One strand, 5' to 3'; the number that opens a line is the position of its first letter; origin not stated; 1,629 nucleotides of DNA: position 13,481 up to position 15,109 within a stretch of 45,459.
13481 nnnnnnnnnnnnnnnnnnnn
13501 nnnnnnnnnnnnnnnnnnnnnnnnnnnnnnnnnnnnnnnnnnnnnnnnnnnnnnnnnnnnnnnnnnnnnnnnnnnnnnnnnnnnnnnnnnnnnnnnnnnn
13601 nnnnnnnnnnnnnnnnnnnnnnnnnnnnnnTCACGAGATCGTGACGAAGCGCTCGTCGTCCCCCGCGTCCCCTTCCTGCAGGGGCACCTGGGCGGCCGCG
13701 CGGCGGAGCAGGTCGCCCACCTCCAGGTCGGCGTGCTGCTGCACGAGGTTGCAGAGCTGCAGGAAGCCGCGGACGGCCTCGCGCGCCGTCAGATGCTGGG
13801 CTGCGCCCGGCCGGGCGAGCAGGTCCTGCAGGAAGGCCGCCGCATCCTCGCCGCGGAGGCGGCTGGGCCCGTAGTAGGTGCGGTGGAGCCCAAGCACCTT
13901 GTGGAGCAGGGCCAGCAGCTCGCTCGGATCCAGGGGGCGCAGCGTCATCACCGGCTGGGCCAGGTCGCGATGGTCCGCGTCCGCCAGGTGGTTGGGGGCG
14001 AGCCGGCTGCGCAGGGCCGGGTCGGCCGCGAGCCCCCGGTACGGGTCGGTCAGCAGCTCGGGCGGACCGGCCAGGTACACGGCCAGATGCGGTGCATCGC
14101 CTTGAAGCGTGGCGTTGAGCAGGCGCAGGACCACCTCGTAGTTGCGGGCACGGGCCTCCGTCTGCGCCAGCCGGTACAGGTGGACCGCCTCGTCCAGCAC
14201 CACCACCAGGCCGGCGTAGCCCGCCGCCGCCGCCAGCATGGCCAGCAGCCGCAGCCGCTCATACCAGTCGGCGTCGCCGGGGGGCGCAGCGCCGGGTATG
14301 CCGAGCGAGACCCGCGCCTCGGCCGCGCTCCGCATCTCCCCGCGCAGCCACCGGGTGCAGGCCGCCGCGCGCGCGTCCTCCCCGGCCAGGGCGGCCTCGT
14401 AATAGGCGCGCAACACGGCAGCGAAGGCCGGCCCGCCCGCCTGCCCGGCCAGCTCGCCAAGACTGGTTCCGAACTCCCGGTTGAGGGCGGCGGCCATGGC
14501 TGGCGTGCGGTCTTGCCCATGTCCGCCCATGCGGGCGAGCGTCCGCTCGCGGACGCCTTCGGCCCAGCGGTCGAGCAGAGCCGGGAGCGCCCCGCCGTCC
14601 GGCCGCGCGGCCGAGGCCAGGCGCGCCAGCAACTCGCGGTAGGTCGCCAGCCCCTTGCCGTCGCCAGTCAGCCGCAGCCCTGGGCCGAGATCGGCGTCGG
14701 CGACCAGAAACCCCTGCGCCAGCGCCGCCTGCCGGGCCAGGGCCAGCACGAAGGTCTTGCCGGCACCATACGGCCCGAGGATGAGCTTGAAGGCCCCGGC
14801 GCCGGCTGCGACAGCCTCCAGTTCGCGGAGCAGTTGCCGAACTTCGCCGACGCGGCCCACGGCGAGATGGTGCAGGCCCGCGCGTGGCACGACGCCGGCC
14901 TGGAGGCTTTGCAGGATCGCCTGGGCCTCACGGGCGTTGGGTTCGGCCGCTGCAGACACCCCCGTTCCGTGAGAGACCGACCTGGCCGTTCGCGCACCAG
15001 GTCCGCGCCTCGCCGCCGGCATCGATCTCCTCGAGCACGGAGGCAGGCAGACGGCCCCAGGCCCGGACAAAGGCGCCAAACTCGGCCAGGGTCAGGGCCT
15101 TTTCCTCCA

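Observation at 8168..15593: Orphan BrxD/BrxHI-like operon: three P-loop ATPase paralogues, an Lhr-type helicase and two unknown proteins, with no BREX core. Candidate undescribed defence system.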

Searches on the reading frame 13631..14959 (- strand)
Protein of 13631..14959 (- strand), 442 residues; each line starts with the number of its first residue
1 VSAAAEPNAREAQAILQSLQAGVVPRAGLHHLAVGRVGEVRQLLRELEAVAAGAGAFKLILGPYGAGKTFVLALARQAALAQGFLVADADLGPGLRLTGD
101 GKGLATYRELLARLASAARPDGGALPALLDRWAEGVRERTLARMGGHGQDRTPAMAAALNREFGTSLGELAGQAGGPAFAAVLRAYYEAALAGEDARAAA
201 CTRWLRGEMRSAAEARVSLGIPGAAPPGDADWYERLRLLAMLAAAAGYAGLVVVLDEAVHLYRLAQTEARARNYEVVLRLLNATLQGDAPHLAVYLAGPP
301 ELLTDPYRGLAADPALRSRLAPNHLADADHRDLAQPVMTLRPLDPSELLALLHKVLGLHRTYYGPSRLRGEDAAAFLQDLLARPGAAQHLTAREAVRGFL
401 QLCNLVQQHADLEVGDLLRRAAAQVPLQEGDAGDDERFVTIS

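Call 8: search_protein_families(library=pfam, proteins=[window:13631-14959:-], max_evalue=0.1)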
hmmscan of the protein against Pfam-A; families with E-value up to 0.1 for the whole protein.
window:13631-14959:- (442 aa): 4 families
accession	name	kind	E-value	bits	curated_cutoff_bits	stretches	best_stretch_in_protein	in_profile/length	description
PF10923.14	BrxC_BrxD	-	2.7e-118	395.9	22.2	1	9-419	3-411/414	BREX system ATP-binding protein BrxC/D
PF13191.12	AAA_16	-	4e-07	31.1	32.6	1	34-222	3-104/167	AAA ATPase domain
PF13401.12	AAA_22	-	0.00041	21.1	27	0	235-302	70-126/130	AAA domain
PF13604.12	AAA_30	-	0.0025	18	27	1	48-86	11-49/191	AAA domain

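Call 9: search_protein_families(library=padloc, proteins=[window:13631-14959:-], max_evalue=0.1)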
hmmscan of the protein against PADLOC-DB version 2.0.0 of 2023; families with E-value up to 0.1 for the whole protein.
window:13631-14959:- (442 aa): 3 families
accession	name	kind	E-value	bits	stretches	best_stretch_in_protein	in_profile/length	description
PDLC03959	SngB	-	4.1e-116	386.6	1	9-426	8-423/439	-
PDLC02494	BrxD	-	9.9e-55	184.4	1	9-383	6-371/440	BrxD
PDLC03589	REase_II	-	0.011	12.7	1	181-229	138-185/364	Type II restriction enzyme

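Call 10: search_protein_families(library=ncbifam, proteins=[window:13631-14959:-], max_evalue=0.1)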
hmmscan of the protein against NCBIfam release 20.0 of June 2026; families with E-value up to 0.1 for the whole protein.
window:13631-14959:- (442 aa): 1 family
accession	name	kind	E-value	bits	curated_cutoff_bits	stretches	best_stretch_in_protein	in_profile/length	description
NF033438.1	BREX_BrxD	equivalog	3.3e-55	187.9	350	1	9-408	2-396/423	BREX system ATP-binding protein BrxD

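Call 81: search_dna_similar(query=window:13631-14959:-, collection=plasmids, mode=protein, max_rows=25, max_evalue=1e-10)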
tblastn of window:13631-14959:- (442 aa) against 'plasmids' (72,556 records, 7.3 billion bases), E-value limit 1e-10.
Records with a match: 687; places in all: 690; records where one place covers at least 80% of the query: 669.
Best place of each record, by identity: <60% 687.
By first word of the organism name: Klebsiella 449; Salmonella 144; Escherichia 14; Sulfitobacter 7; Phaeobacter 5; Bradyrhizobium 4; Raoultella 4; Paracoccus 3; Burkholderia 3; Mesorhizobium 3; and 41 more.
By predicted mobility (MOB-suite, as given by PLSDB): conjugative 540; non-mobilizable 103; mobilizable 44.
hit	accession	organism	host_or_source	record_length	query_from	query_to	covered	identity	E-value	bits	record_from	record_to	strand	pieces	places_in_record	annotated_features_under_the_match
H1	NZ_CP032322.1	Azospirillum argentinense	soil sample,Agricultural field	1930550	15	442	97%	38.1%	6e-50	189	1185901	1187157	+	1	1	record has no annotation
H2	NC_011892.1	Methylobacterium nodulans ORS 2060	-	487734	15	409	89%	41.1%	3e-39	157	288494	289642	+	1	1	none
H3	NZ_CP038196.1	Paracoccus versutus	single cell,soil adjacent to the roots ...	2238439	15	435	95%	38.4%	9e-49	186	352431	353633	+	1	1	none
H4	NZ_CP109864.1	Paracoccus aminovorans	bacteria,human fecal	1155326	15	435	95%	38.3%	6e-48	184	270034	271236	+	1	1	record has no annotation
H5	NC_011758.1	Methylorubrum extorquens CM4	-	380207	15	440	96%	37.3%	3e-46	178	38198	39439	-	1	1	ATP-binding protein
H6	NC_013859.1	Azospirillum sp. B510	-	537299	15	409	89%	40.0%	3e-48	184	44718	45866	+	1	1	ATP-binding protein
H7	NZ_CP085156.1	Pseudosulfitobacter sp. DSM 107133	cell culture,Seawater from the North ...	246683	15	436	95%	37.0%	2e-48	185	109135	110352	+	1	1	ATP-binding protein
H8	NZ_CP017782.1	Rhodobacter xanthinilyticus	bacterial culture,sea water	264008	15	435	95%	37.1%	7e-47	180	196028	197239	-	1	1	ATP-binding protein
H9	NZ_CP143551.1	Burkholderia multivorans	Homo sapiens,bronchoalveolar lavage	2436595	15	411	90%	39.2%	2e-45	176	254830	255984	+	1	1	none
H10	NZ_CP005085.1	Sphingobium sp. TKS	-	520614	15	435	95%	36.9%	4e-47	181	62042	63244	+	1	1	BREX system ATP-binding domain-containing protein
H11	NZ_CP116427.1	Sulfitobacter faviae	Hexacorallia,culture,Cold water coral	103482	15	436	95%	36.8%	2e-48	185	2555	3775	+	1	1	ATP-binding protein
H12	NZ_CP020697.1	Sulfitobacter sp. D7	calanoid copepod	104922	15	436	95%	36.8%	2e-48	185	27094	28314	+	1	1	ATP-binding protein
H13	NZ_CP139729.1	Sulfitobacter faviae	Bacterial Culture,hydrothermal vent ...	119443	15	436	95%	36.8%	2e-48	185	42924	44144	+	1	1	ATP-binding protein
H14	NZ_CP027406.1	Roseobacter denitrificans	Environment,seaweed, Enteromorpha linza ...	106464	15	435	95%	36.9%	6e-48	183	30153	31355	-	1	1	ATP-binding protein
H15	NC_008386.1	Roseobacter denitrificans OCh 114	-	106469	15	435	95%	36.9%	6e-48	183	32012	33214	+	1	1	ATP-binding protein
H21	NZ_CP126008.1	Bradyrhizobium elkanii USDA 94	Glycine max,soybean,root nodule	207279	15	441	97%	36.1%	2e-48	185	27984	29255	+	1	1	ATP-binding protein | DEAD/DEAH box helicase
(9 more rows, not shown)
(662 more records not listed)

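Call 82: get_annotated_region(hit=H11, flank=6000)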
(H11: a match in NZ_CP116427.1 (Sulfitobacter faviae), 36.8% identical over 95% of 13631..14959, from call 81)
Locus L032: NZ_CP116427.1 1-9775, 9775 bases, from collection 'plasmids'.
description: Sulfitobacter faviae strain SCSIO W_1865 plasmid unnamed4, complete sequence
organism: Sulfitobacter faviae (NCBI taxid 1775881)
taxonomy: Bacteria; Pseudomonadota; Alphaproteobacteria; Rhodobacterales; Roseobacteraceae; Sulfitobacter; Sulfitobacter faviae
host: -; source: Hexacorallia,culture,Cold water coral; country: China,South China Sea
typing (MOB-suite, as given by PLSDB): mobilizable; replicon rep_cluster_392,rep_cluster_517; relaxase MOBP
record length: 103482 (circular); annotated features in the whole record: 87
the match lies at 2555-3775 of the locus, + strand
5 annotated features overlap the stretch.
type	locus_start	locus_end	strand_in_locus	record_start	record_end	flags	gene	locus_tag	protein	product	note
CDS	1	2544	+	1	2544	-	-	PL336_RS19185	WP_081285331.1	TerB N-terminal domain-containing protein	-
CDS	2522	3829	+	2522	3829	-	-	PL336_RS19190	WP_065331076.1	ATP-binding protein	-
CDS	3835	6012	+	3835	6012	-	-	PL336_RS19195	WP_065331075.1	DEAD/DEAH box helicase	-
CDS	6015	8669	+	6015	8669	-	-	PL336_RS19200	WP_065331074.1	PD-(D/E)XK nuclease family protein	-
CDS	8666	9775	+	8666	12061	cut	-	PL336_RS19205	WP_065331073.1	UvrD-helicase domain-containing protein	-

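Call 83: get_annotated_region(hit=H21, flank=7000)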
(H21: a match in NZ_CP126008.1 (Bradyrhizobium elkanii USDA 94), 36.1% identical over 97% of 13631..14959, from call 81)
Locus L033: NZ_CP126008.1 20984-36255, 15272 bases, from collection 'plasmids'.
description: Bradyrhizobium elkanii USDA 94 plasmid pUSDA94-1, complete sequence
organism: Bradyrhizobium elkanii USDA 94 (NCBI taxid 398524)
taxonomy: Bacteria; Pseudomonadota; Alphaproteobacteria; Hyphomicrobiales; Nitrobacteraceae; Bradyrhizobium; Bradyrhizobium elkanii; Bradyrhizobium elkanii USDA 94
host: -; source: Glycine max,soybean,root nodule; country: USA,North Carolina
typing (MOB-suite, as given by PLSDB): conjugative; relaxase MOBP,MOBP; mating-pair formation MPF_T
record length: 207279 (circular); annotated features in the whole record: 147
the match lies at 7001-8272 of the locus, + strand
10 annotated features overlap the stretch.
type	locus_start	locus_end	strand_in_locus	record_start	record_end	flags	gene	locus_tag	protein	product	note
CDS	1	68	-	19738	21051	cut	-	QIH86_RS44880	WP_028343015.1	DUF2130 domain-containing protein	-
CDS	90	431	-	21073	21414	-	-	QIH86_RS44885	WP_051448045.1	helix-turn-helix transcriptional regulator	-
CDS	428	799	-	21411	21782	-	-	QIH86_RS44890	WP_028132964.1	type II toxin-antitoxin system RelE/ParE family toxin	-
CDS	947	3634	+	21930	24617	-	-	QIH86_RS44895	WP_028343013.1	AAA family ATPase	-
CDS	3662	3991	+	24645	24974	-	-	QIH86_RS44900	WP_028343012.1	hypothetical protein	-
CDS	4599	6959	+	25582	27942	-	-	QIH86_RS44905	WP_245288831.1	TerB N-terminal domain-containing protein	-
CDS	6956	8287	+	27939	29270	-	-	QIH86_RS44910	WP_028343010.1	ATP-binding protein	-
CDS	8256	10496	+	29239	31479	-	-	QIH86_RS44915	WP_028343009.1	DEAD/DEAH box helicase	-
CDS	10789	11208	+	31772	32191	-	-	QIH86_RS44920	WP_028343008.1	hypothetical protein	-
CDS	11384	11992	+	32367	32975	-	-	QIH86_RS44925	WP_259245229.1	helix-turn-helix domain-containing protein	-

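Call 84: search_protein_families(library=pfam, proteins=[L032:1-2544:+, L033:4599-6959:+], max_evalue=0.01)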
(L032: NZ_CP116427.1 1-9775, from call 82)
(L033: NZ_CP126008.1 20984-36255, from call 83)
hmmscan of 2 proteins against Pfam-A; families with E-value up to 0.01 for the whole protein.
L032:1-2544:+ (847 aa): 4 families
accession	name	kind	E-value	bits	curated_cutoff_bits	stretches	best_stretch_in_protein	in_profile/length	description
PF13208.11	TerB_N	-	1.6e-67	227.7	25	1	160-361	1-207/207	TerB N-terminal domain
PF15615.11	TerB_C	-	3.3e-22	79.7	26.3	1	713-831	14-147/148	TerB-C domain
PF05099.18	TerB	-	2.2e-08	34.8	24.4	1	573-677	5-111/118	Tellurite resistance protein TerB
PF04391.17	DUF533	-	5.7e-08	33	29.6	2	637-676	67-106/178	Protein of unknown function (DUF533)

L033:4599-6959:+ (786 aa): 4 families
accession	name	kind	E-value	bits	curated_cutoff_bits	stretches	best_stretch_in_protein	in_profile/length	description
PF13208.11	TerB_N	-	1.3e-47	162.6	25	1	96-297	1-207/207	TerB N-terminal domain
PF15615.11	TerB_C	-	1.4e-26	93.9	26.3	1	648-778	6-147/148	TerB-C domain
PF05099.18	TerB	-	3e-08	34.4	24.4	1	511-614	7-111/118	Tellurite resistance protein TerB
PF04391.17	DUF533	-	0.0014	18.6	29.6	1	509-623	74-177/178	Protein of unknown function (DUF533)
